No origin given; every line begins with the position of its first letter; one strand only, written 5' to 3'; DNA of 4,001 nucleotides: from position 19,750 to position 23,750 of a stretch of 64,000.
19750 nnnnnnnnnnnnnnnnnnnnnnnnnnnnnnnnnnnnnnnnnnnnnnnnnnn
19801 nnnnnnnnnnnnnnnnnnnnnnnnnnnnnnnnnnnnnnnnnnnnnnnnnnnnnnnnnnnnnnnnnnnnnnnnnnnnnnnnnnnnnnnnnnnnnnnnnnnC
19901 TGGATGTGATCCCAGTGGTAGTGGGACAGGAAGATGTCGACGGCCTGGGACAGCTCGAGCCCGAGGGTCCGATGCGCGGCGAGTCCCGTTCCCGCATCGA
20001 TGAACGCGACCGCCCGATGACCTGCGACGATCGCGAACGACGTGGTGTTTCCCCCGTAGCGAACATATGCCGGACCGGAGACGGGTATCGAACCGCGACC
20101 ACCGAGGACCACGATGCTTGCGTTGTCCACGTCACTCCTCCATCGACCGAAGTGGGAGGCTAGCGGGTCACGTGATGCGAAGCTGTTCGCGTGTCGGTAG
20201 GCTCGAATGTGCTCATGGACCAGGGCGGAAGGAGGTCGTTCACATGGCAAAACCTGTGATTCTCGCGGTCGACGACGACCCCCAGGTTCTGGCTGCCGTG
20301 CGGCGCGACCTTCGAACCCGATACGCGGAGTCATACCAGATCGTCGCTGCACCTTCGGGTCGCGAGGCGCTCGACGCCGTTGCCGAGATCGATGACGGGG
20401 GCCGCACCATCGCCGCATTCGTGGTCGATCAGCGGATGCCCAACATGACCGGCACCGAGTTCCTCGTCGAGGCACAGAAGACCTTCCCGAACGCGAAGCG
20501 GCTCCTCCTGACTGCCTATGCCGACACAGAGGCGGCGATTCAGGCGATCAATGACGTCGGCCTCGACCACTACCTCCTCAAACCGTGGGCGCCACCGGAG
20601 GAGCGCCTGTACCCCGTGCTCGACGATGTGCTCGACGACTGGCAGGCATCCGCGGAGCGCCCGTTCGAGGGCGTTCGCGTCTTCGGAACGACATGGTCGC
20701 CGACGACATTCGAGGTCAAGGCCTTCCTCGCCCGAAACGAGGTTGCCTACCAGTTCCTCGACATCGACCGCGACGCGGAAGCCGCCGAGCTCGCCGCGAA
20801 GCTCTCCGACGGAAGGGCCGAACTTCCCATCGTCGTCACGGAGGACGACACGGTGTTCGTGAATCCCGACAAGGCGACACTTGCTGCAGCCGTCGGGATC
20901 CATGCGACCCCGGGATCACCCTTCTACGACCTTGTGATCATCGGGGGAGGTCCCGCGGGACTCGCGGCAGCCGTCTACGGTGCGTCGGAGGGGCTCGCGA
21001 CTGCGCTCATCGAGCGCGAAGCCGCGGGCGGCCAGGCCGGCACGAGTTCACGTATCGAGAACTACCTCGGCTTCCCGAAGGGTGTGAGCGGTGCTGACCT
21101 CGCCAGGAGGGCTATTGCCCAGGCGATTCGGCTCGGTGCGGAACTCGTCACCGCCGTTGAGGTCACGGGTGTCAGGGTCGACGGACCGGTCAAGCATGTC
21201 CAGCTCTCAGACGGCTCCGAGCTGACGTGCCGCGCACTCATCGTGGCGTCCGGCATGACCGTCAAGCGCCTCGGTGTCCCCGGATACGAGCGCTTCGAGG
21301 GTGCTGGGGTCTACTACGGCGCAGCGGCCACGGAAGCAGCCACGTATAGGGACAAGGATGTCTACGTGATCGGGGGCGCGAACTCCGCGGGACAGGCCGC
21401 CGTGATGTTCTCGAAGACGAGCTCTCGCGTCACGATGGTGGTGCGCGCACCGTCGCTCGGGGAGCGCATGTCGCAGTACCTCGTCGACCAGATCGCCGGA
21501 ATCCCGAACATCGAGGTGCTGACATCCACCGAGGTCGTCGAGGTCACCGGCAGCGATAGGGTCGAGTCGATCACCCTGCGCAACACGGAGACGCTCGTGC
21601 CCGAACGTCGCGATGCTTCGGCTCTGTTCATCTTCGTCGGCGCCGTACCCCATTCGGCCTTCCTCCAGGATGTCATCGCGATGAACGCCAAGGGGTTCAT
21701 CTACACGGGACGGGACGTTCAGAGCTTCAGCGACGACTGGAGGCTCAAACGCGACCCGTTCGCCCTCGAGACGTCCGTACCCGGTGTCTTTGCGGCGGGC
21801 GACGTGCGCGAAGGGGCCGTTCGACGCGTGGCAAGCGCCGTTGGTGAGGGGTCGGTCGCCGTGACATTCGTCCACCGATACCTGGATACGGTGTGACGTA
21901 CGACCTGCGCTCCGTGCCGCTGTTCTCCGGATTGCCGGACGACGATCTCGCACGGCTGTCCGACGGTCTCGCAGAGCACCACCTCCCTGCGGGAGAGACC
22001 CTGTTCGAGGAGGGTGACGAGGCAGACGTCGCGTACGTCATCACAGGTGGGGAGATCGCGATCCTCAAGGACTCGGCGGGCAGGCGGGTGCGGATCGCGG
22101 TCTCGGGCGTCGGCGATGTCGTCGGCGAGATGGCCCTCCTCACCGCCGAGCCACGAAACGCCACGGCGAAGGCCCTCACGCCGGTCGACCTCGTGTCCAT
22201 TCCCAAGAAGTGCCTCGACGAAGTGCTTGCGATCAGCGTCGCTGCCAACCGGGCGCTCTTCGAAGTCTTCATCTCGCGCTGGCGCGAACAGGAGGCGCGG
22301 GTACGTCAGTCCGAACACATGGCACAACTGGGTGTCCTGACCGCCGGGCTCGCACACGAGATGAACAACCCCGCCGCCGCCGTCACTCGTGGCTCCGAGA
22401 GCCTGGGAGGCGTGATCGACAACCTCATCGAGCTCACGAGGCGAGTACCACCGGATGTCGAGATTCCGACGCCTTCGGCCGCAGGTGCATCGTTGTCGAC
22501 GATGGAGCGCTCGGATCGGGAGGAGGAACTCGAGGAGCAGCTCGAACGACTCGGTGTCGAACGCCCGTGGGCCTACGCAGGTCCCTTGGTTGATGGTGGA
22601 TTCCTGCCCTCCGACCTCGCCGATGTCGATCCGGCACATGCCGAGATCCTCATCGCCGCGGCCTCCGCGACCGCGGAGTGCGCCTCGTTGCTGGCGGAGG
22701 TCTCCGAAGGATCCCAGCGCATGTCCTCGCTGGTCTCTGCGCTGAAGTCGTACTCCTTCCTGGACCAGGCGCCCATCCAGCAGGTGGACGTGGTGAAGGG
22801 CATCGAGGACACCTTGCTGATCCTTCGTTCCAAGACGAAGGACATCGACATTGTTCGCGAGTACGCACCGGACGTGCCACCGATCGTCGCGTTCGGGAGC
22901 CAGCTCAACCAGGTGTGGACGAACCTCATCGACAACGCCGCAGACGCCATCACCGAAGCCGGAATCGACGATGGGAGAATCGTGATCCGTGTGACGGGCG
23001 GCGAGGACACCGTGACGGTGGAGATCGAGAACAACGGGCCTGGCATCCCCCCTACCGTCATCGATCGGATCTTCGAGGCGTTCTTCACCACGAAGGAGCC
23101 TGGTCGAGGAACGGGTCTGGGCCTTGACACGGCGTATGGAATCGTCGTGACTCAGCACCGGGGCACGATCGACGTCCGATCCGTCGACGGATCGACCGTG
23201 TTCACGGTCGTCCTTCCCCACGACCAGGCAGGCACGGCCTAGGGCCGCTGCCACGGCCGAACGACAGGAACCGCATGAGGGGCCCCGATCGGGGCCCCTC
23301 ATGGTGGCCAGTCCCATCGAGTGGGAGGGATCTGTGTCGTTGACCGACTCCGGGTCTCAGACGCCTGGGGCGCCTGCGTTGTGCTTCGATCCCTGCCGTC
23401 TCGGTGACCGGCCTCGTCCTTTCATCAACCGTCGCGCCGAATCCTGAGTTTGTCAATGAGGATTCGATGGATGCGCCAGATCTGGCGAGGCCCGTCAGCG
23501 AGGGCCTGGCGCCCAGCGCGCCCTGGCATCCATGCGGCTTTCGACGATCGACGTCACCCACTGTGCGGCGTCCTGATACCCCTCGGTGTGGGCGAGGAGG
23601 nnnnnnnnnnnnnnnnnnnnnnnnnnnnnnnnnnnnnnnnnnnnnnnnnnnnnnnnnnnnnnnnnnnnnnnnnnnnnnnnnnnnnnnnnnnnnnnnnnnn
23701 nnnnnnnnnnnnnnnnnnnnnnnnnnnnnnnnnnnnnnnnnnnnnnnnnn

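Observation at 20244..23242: Translationally coupled cNMP-binding histidine kinase plus REC-Grx-like-TrxR-like flavoprotein lacking all redox cysteines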

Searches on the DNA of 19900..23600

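Call 70: search_rna_families(source=window, start=19900, end=23600, threshold=evalue, max_evalue=0.1)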
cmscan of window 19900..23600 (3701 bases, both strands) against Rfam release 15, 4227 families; matches with E-value up to 0.1: 0.
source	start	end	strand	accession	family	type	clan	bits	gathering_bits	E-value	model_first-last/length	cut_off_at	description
